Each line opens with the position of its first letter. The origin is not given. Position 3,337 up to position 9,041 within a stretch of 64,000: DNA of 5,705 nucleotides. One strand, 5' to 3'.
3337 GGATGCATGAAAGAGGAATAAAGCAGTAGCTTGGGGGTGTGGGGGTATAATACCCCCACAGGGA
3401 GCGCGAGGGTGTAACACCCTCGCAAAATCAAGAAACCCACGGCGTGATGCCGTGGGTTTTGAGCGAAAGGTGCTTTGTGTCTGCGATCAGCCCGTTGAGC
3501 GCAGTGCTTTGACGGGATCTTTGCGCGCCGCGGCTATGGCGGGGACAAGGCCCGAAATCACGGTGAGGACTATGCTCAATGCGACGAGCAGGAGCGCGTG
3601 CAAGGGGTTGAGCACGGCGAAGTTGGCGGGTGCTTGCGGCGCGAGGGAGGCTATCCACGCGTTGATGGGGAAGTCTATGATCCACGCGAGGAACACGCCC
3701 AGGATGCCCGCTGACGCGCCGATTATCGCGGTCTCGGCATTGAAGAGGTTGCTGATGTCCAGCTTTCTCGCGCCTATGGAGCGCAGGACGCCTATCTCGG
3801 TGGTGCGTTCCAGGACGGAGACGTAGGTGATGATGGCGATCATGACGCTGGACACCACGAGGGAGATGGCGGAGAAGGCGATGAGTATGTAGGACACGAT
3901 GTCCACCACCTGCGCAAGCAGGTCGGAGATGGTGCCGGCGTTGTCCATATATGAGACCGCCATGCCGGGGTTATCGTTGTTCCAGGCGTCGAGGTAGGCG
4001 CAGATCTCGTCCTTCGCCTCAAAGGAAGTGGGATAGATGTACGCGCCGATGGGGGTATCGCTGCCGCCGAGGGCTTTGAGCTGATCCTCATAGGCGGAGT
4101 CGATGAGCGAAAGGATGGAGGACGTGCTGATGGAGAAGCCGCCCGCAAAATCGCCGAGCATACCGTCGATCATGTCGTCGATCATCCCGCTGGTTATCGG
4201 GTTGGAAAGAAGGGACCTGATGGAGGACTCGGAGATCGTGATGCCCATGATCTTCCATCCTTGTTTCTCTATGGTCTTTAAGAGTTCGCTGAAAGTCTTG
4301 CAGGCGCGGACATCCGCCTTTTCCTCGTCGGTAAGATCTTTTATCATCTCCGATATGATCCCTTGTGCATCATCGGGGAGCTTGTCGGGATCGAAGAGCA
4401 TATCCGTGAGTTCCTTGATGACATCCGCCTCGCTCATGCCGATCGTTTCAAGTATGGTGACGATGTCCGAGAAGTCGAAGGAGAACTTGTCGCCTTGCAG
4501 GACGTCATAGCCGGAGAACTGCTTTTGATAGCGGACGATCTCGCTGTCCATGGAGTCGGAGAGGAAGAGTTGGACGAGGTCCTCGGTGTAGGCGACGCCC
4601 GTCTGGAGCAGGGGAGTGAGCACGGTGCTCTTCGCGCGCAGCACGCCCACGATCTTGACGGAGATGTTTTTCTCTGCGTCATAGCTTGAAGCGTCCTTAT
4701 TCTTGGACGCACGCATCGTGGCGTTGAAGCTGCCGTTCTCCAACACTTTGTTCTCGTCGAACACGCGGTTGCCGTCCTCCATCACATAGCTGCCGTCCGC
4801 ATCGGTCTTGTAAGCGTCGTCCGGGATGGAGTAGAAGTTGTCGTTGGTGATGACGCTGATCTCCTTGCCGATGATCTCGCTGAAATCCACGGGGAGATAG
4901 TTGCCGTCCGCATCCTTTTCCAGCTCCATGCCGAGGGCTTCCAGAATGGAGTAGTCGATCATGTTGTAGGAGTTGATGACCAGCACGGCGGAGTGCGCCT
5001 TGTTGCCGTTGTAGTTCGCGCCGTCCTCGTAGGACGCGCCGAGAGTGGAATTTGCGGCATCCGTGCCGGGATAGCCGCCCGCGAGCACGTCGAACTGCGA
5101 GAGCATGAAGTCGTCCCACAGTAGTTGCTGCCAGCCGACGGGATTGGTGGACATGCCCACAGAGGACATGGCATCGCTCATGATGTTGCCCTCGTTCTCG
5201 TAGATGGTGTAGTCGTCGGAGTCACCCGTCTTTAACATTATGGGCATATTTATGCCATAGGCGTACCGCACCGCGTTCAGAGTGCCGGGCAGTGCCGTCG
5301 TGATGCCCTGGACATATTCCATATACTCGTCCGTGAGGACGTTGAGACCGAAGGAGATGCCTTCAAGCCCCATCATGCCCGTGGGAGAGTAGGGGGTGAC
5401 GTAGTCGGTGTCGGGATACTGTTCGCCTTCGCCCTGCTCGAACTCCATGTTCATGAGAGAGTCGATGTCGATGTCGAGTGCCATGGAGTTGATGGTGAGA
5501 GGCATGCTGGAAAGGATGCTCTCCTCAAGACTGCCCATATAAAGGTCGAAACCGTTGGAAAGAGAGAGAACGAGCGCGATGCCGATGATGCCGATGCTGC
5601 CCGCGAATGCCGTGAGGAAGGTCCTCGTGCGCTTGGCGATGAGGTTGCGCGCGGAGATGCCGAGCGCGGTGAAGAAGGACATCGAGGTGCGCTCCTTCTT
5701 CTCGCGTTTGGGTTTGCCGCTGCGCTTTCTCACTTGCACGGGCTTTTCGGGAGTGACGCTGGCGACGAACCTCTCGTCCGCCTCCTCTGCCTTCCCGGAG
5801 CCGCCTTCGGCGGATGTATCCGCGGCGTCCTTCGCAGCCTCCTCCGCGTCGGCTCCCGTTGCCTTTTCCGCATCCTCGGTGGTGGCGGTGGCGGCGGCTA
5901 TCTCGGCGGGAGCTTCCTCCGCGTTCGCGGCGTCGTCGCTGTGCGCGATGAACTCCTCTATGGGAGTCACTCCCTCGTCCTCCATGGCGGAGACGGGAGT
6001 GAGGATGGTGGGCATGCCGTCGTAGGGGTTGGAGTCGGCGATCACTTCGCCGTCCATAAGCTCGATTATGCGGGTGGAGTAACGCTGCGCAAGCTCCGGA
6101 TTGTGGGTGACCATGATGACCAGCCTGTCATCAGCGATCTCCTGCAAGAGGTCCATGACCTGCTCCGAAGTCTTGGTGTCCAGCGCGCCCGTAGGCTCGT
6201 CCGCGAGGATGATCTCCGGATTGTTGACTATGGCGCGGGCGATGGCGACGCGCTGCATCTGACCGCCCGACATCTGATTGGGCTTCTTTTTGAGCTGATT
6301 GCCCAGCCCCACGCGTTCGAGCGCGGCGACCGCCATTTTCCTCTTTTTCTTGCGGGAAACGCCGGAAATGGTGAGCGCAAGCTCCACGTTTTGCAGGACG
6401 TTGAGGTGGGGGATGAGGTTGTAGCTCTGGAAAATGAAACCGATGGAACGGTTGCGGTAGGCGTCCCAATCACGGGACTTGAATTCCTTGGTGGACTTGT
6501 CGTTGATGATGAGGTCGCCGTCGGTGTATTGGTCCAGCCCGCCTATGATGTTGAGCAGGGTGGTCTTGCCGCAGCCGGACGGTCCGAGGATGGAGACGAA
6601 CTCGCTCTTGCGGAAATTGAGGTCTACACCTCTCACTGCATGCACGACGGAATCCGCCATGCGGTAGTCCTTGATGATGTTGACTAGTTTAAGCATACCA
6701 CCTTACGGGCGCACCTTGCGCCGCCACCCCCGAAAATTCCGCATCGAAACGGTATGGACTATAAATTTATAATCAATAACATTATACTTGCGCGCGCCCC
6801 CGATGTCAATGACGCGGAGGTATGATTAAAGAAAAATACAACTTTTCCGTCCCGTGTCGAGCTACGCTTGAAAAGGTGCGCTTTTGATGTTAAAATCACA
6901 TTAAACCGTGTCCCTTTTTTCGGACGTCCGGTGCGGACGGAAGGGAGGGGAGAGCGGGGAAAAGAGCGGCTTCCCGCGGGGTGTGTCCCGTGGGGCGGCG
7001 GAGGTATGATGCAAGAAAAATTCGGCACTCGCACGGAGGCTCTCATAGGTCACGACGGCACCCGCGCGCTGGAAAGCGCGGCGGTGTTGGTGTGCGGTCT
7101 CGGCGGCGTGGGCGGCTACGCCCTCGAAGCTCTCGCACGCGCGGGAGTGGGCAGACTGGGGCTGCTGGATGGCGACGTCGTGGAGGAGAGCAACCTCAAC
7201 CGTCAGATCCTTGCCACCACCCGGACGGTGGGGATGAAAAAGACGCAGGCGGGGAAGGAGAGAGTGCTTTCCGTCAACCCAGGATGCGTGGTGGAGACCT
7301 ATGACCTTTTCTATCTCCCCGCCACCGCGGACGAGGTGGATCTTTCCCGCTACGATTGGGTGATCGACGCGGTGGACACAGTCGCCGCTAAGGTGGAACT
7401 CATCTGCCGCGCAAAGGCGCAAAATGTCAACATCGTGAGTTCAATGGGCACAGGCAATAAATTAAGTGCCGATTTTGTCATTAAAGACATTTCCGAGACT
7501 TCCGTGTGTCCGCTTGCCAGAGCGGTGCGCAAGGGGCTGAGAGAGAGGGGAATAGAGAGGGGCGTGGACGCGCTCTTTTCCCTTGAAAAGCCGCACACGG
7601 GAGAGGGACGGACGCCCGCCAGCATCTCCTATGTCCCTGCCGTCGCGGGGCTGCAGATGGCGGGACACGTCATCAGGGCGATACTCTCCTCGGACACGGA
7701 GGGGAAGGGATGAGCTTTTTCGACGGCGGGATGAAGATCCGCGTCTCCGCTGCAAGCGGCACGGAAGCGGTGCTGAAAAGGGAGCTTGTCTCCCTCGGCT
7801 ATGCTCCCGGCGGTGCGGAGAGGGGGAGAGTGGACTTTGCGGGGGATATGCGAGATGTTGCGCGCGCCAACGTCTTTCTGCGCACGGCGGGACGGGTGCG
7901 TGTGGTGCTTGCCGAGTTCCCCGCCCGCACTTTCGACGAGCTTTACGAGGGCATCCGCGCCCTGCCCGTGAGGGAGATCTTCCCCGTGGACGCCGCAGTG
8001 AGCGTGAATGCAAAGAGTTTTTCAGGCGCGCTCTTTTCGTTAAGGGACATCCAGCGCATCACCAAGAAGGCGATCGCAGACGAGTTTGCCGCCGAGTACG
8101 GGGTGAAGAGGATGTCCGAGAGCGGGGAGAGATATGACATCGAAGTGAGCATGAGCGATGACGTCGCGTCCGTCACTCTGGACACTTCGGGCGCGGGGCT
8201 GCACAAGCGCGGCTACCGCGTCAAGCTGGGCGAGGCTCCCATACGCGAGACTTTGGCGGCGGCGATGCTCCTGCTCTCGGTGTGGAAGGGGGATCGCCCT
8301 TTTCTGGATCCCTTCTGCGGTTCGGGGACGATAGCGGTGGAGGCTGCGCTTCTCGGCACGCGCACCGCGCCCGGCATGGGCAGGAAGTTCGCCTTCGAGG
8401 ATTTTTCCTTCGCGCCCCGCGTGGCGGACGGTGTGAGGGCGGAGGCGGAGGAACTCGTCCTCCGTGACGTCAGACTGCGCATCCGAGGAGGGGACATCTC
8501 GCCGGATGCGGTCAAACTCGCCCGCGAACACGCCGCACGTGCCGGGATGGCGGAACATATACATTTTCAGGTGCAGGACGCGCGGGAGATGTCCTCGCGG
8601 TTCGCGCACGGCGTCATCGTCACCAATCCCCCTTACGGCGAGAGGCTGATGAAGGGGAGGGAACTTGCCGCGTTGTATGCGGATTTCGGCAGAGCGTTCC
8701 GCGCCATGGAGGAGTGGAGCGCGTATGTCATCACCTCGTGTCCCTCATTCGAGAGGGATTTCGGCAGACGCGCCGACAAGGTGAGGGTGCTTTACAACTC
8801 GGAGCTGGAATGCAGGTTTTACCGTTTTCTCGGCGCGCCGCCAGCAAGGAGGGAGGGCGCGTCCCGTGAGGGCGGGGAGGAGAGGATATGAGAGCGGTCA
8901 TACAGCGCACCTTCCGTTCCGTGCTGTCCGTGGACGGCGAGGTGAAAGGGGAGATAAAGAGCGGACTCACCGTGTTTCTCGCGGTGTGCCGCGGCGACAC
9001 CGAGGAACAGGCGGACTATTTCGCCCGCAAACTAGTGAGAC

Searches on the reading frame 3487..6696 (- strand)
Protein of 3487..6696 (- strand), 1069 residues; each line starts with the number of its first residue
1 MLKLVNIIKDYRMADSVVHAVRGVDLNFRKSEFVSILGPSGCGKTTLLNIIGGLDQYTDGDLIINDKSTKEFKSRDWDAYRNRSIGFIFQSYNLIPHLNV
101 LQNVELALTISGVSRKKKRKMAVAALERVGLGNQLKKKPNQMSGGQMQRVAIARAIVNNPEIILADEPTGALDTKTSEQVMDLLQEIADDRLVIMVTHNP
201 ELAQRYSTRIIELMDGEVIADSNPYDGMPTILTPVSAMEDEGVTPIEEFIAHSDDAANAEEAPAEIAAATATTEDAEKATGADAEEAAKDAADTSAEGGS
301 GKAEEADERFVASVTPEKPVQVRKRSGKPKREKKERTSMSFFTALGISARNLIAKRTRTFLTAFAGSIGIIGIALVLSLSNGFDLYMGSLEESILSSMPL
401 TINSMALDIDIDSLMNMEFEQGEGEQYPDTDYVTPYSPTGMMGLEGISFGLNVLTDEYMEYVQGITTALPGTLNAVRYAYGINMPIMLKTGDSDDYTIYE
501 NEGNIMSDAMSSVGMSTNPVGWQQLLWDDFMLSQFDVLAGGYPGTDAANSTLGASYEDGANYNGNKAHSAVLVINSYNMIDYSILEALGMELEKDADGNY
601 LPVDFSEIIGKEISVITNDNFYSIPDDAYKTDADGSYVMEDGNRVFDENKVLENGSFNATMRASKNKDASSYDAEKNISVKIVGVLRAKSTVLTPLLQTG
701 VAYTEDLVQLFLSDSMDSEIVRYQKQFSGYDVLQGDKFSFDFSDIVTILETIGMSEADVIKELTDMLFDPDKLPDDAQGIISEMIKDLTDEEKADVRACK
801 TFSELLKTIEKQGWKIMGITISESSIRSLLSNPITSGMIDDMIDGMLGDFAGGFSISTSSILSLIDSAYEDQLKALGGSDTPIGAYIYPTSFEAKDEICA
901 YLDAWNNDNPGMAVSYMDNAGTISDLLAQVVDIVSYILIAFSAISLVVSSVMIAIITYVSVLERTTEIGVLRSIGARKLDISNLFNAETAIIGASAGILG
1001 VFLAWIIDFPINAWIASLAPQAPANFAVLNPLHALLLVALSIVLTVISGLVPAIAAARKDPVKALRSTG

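Call 13: search_protein_families(library=ncbifam, proteins=[window:3487-6696:-])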
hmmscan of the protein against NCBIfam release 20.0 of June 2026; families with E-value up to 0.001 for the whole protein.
window:3487-6696:- (1069 aa): 193 families (the best 25 are shown)
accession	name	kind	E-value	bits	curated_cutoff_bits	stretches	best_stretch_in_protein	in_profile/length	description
NF007826.0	PRK10535.1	equivalog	5.2e-76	256.3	966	2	2-226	5-229/648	macrolide ABC transporter ATP-binding protein/permease MacB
TIGR03608.1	L_ocin_972_ABC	subfamily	2.9e-61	206.5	254.85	1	19-212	12-205/206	putative bacteriocin export ABC transporter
TIGR02211.1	LolD_lipo_ex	equivalog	3e-61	206.7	307.75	1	1-218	1-219/221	lipoprotein-releasing ABC transporter ATP-binding protein LolD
NF038007.1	ABC_ATP_DarD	equivalog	1e-59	201.7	375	1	1-217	1-217/218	darobactin export ABC transporter ATP-binding protein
TIGR02673.1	FtsE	equivalog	2.1e-57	194.3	264.85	1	1-216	1-213/214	cell division ATP-binding protein FtsE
TIGR02315.1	ABC_phnC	equivalog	2.6e-55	187.5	266.1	1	1-224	1-230/243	phosphonate ABC transporter ATP-binding protein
TIGR02982.1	heterocyst_DevA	subfamily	1.1e-53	182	295.8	1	14-218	14-219/220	ABC exporter ATP-binding subunit, DevA family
TIGR03265.1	PhnT2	equivalog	6.3e-52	176.9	457.7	1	17-224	16-219/353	putative 2-aminoethylphosphonate ABC transporter ATP-binding protein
NF007879.0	PRK10584.1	equivalog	1e-50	172.6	336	1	13-218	18-224/228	putative ABC transporter ATP-binding protein YbbA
NF008639.0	PRK11629.1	equivalog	4.2e-50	170.3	360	1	2-220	7-226/234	lipoprotein-releasing ABC transporter ATP-binding protein LolD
NF043075.1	MMSYN1_0197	equivalog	7.5e-50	169.8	550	1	2-219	3-212/341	spermidine/putrescine ABC transporter ATP-binding protein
NF006987.0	PRK09452.1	equivalog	4.2e-49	167.2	482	1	2-225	18-233/378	spermidine/putrescine ABC transporter ATP-binding protein PotA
NF007027.0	PRK09493.1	equivalog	7.6e-47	159.7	379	1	3-225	3-221/240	glutamine ABC transporter ATP-binding protein GlnQ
NF040933.2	ABC_arch_GlcV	equivalog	1.1e-46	159.4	450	1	3-224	4-226/357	glucose ABC transporter ATP-binding protein GlcV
NF008653.0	PRK11650.1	subfamily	3e-46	158.1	432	1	2-218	4-213/357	sn-glycerol-3-phosphate ABC transporter ATP-binding protein UgpC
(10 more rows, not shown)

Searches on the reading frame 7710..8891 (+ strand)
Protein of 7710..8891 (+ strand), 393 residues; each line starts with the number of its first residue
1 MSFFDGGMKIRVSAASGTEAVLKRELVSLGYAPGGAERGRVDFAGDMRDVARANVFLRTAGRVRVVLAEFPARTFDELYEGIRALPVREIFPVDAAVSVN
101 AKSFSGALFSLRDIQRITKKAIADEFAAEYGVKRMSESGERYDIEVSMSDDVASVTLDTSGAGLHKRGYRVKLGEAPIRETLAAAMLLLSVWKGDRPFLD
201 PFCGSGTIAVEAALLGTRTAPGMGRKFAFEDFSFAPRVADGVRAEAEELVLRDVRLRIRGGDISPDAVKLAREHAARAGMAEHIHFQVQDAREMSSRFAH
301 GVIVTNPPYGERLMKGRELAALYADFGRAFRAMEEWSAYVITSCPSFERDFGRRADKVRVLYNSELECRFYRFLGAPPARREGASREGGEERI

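Call 13: search_protein_families(library=ncbifam, proteins=[window:7710-8891:+])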
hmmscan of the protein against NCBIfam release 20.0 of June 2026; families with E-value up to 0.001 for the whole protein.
window:7710-8891:+ (393 aa): 9 families
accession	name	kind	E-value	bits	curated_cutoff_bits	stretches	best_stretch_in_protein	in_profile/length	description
NF008748.0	PRK11783.1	equivalog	4.7e-72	243.3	466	1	9-373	5-380/704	bifunctional 23S rRNA (guanine(2069)-N(7))-methyltransferase RlmK/23S rRNA (guanine(2445)-N(2))-methyltransferase RlmL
NF040721.1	Trm14_Arch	equivalog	1.1e-45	156.4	280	1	8-343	1-335/370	tRNA (guanine(6)-N2)-methyltransferase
NF040850.1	Trm14_Thcoccales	equivalog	1.2e-17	63.9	480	1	62-216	86-239/365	tRNA (guanine(6)-N2)-methyltransferase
TIGR01177.1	TIGR01177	hypoth_equivalog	1.4e-09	37.8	316.55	1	181-218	169-206/330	TIGR01177 family methyltransferase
TIGR00536.1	hemK_fam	subfamily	1.6e-06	27.4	115.5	1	198-309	118-192/286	HemK family protein methyltransferase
NF033398.1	rRNA_meth_EmtA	equivalog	4.3e-06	26.3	625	0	148-213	143-206/336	EmtA family 23S rRNA (guanine(2470)) methyltransferase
TIGR03534.1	RF_mod_PrmC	equivalog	6.5e-06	25.8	199.1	1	197-309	91-166/253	peptide chain release factor N(5)-glutamine methyltransferase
TIGR03533.1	L3_gln_methyl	equivalog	0.00016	21.1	229.7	1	257-311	147-201/284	50S ribosomal protein L3 N(5)-glutamine methyltransferase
TIGR02021.1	BchM-ChlM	equivalog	0.00051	19.5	158.9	0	257-300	78-121/218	magnesium protoporphyrin IX methyltransferase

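Call 17: find_encoding_contigs(protein=window:7710-8891:+, flank=10000, max_places=10)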
Protein window:7710-8891:+ (393 aa): 4 contigs read that carry it; 1 place shown.
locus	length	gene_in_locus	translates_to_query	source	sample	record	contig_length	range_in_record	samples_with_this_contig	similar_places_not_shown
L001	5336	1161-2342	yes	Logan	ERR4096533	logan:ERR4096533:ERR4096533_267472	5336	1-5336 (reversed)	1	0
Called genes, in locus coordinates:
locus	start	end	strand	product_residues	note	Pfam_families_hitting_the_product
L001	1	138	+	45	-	?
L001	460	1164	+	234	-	PF00899:ThiF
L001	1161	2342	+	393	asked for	PF22020:RlmL_1st, PF02926:THUMP (weak), PF01170:UPF0020, PF13847:Methyltransf_31 (faint)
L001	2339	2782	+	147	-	PF02580:Tyr_Deacylase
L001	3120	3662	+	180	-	PF00881:Nitroreductase, PF14512:TM1586_NiRdase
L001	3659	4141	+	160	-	PF01451:LMWPc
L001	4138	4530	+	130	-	-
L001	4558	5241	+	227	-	PF08713:DNA_alkylation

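Call 20: find_related_loci(query=window:7710-8891:+, collection=genome_contigs, flank=10000)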
Query window:7710-8891:+ (393 aa) in genome_contigs; peptide patterns used: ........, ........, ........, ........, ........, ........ (x = any residue, [..] = any of these).
58 stretches matched a pattern; 1 encode a relative of the query (tblastn E <= 1e-3); 1 distinct loci.
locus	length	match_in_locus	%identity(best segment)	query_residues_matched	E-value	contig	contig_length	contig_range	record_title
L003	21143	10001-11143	78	1-381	0e+0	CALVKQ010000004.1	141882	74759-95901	MAG: uncultured Clostridia bacterium isolate BRZ_ET__bin92 genome assembly, contig: BRZ_ET__NODE_135_length_141882_cov_2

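Call 51: find_homologous_proteins(query=window:7710-8891:+, max_evalue=1e-60)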
Query window:7710-8891:+ (393 aa): 7951 proteins with E <= 1e-60 among 8000 candidates; the best 120 are listed.
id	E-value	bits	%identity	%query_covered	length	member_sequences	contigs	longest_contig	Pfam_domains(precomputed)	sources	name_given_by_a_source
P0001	9.1e-252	852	99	100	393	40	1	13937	PF13847.13,PF02926.23,PF01170.25,PF22020.3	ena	-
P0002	3.7e-204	696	83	97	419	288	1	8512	PF13847.13,PF02926.23,PF01170.25,PF22020.3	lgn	-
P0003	3.0e-195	666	81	97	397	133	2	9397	PF13847.13,PF02926.23,PF01170.25,PF22020.3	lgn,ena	-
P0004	5.0e-194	662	77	97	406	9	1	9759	PF13847.13,PF02926.23,PF01170.25,PF22020.3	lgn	-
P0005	2.4e-193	660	79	97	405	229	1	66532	PF02926.23,PF01170.25,PF22020.3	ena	-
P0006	7.8e-193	659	79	97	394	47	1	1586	PF13847.13,PF02926.23,PF01170.25,PF22020.3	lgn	-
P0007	4.6e-192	656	77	98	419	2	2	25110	PF02926.23,PF01170.25,PF22020.3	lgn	-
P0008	1.3e-190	651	76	99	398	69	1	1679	PF02926.23,PF01170.25,PF22020.3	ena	-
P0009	1.4e-187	641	77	97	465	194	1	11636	PF02926.23,PF01170.25,PF22020.3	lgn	-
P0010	6.1e-184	629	74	96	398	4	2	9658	PF02926.23,PF01170.25,PF22020.3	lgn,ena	-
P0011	7.1e-184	629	76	95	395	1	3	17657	PF02926.23,PF01170.25,PF22020.3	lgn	-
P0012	1.9e-180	618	77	97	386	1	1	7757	PF02926.23,PF01170.25,PF22020.3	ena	-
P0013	4.8e-172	590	69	98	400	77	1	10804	PF13847.13,PF02926.23,PF01170.25,PF22020.3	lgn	-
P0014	3.4e-157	541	64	97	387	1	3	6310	PF02926.23,PF01170.25,PF22020.3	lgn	-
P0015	6.0e-157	540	65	99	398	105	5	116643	PF02926.23,PF01170.25,PF22020.3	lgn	-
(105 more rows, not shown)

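Call 52: find_encoding_contigs(protein=P0005, flank=10000, max_places=3)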
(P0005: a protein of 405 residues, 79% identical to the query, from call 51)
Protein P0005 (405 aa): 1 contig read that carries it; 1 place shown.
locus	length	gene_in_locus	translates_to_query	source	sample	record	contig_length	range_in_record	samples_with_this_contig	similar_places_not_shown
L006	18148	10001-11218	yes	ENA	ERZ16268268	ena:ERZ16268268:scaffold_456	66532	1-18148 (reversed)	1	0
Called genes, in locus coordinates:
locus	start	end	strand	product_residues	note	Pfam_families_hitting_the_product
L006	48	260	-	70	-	PF13560:HTH_31, PF07022:Phage_CI_repr (weak), PF12844:HTH_19, PF01381:HTH_3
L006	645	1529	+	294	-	PF01541:GIY-YIG (faint)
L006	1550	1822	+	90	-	-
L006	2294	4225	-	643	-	PF00122:E1-E2_ATPase, PF00702:Hydrolase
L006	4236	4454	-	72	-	PF00403:HMA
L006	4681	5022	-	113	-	PF12840:HTH_20 (weak), PF01022:HTH_5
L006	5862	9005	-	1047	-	PF00005:ABC_tran, PF02687:FtsX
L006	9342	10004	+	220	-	PF00899:ThiF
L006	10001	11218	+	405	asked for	PF22020:RlmL_1st, PF02926:THUMP, PF01170:UPF0020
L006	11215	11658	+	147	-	PF02580:Tyr_Deacylase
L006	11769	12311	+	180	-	PF00881:Nitroreductase, PF14512:TM1586_NiRdase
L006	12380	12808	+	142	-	PF01451:LMWPc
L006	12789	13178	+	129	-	-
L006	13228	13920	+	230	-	PF08713:DNA_alkylation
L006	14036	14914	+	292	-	PF01263:Aldose_epim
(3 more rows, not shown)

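Call 53: find_encoding_contigs(protein=P0007, flank=10000, max_places=3)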
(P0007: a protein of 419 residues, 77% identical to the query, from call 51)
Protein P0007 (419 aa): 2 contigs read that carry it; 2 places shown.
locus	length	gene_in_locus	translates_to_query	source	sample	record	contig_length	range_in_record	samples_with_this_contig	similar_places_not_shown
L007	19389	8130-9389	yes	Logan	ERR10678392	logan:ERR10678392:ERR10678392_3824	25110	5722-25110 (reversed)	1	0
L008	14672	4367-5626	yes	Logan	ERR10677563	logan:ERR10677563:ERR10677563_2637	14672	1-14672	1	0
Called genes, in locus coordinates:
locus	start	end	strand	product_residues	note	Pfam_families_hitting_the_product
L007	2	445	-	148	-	?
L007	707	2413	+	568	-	PF02690:Na_Pi_cotrans, PF01895:PhoU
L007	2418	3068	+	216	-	PF00072:Response_reg, PF00486:Trans_reg_C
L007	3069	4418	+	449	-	PF00512:HisKA, PF02518:HATPase_c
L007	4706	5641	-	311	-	PF01263:Aldose_epim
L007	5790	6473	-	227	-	PF08713:DNA_alkylation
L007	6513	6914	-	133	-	-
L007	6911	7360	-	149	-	PF01451:LMWPc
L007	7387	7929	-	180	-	PF14512:TM1586_NiRdase, PF00881:Nitroreductase, PF14512:TM1586_NiRdase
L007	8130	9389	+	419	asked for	PF22020:RlmL_1st, PF02926:THUMP, PF01170:UPF0020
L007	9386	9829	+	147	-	PF02580:Tyr_Deacylase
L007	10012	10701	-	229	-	PF00899:ThiF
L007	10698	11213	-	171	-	-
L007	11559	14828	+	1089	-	PF00005:ABC_tran, PF02687:FtsX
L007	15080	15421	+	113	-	PF01022:HTH_5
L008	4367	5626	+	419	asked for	PF22020:RlmL_1st, PF02926:THUMP, PF01170:UPF0020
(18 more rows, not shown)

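Call 54: find_encoding_contigs(protein=P0011, flank=10000, max_places=3)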
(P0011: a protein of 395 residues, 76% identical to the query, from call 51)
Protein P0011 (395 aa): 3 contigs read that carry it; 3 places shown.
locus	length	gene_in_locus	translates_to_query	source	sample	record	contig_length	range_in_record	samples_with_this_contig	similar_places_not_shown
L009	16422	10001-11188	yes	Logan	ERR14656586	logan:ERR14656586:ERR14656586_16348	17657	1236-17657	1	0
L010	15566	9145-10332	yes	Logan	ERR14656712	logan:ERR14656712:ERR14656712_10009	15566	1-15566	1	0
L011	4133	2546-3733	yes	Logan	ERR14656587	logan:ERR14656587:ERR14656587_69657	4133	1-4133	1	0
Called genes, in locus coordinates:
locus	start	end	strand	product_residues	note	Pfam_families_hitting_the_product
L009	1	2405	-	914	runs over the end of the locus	PF00005:ABC_tran, PF02687:FtsX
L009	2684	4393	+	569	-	PF02690:Na_Pi_cotrans, PF01895:PhoU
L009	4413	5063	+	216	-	PF00072:Response_reg, PF00486:Trans_reg_C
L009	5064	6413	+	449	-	PF00512:HisKA, PF02518:HATPase_c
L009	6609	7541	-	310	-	PF01263:Aldose_epim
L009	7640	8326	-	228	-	PF08713:DNA_alkylation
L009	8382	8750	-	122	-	-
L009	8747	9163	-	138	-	PF01451:LMWPc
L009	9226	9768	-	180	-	PF00881:Nitroreductase, PF14512:TM1586_NiRdase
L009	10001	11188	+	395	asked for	PF22020:RlmL_1st, PF02926:THUMP, PF01170:UPF0020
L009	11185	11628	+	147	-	PF02580:Tyr_Deacylase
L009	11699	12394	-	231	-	PF00899:ThiF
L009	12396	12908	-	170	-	-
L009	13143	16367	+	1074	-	PF00005:ABC_tran, PF02463:SMC_N (faint), PF02687:FtsX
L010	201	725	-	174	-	-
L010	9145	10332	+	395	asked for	PF22020:RlmL_1st, PF02926:THUMP, PF01170:UPF0020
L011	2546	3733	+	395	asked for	PF22020:RlmL_1st, PF02926:THUMP, PF01170:UPF0020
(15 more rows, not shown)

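Call 57: find_encoding_contigs(protein=P0002, flank=10000, max_places=4)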
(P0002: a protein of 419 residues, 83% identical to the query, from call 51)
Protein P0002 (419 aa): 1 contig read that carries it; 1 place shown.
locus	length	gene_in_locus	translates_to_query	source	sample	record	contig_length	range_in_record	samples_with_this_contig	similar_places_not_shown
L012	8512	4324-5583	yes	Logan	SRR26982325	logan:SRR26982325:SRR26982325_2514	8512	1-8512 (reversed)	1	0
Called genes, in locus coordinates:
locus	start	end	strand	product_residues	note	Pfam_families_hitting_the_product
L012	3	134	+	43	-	?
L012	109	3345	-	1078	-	PF00005:ABC_tran, PF02687:FtsX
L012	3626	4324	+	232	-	PF00899:ThiF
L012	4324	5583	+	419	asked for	PF22020:RlmL_1st, PF02926:THUMP (weak), PF01170:UPF0020, PF13847:Methyltransf_31 (faint)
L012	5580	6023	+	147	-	PF02580:Tyr_Deacylase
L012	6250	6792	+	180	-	PF00881:Nitroreductase, PF14512:TM1586_NiRdase, PF00881:Nitroreductase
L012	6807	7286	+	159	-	PF01451:LMWPc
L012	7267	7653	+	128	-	-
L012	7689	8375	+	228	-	PF08713:DNA_alkylation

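Call 58: find_encoding_contigs(protein=P0003, flank=10000, max_places=4)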
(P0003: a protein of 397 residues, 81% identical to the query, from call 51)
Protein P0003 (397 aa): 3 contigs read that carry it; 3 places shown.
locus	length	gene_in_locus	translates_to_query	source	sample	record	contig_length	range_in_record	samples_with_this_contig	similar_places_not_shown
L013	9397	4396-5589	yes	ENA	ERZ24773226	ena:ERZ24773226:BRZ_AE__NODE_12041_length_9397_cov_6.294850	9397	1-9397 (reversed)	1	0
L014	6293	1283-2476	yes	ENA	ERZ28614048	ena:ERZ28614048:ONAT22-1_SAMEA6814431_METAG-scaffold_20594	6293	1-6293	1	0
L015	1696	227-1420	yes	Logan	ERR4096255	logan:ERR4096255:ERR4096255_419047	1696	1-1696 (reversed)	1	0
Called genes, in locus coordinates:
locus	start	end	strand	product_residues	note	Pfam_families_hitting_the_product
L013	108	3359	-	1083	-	PF00005:ABC_tran, PF13304:AAA_21 (faint), PF02687:FtsX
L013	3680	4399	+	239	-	PF00899:ThiF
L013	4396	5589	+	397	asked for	PF22020:RlmL_1st, PF02926:THUMP (weak), PF01170:UPF0020, PF13847:Methyltransf_31 (faint)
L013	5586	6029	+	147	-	PF02580:Tyr_Deacylase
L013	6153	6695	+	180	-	PF00881:Nitroreductase, PF14512:TM1586_NiRdase (weak)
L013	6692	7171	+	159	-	PF01451:LMWPc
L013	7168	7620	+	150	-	-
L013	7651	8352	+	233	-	PF08713:DNA_alkylation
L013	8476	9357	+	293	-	PF01263:Aldose_epim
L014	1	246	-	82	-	?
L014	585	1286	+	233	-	PF00899:ThiF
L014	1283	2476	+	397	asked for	PF22020:RlmL_1st, PF02926:THUMP (weak), PF01170:UPF0020, PF13847:Methyltransf_31 (faint)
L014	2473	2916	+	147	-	PF02580:Tyr_Deacylase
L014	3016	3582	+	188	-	PF00881:Nitroreductase, PF14512:TM1586_NiRdase (weak)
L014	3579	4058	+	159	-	PF01451:LMWPc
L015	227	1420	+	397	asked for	PF22020:RlmL_1st, PF02926:THUMP (weak), PF01170:UPF0020, PF13847:Methyltransf_31 (faint)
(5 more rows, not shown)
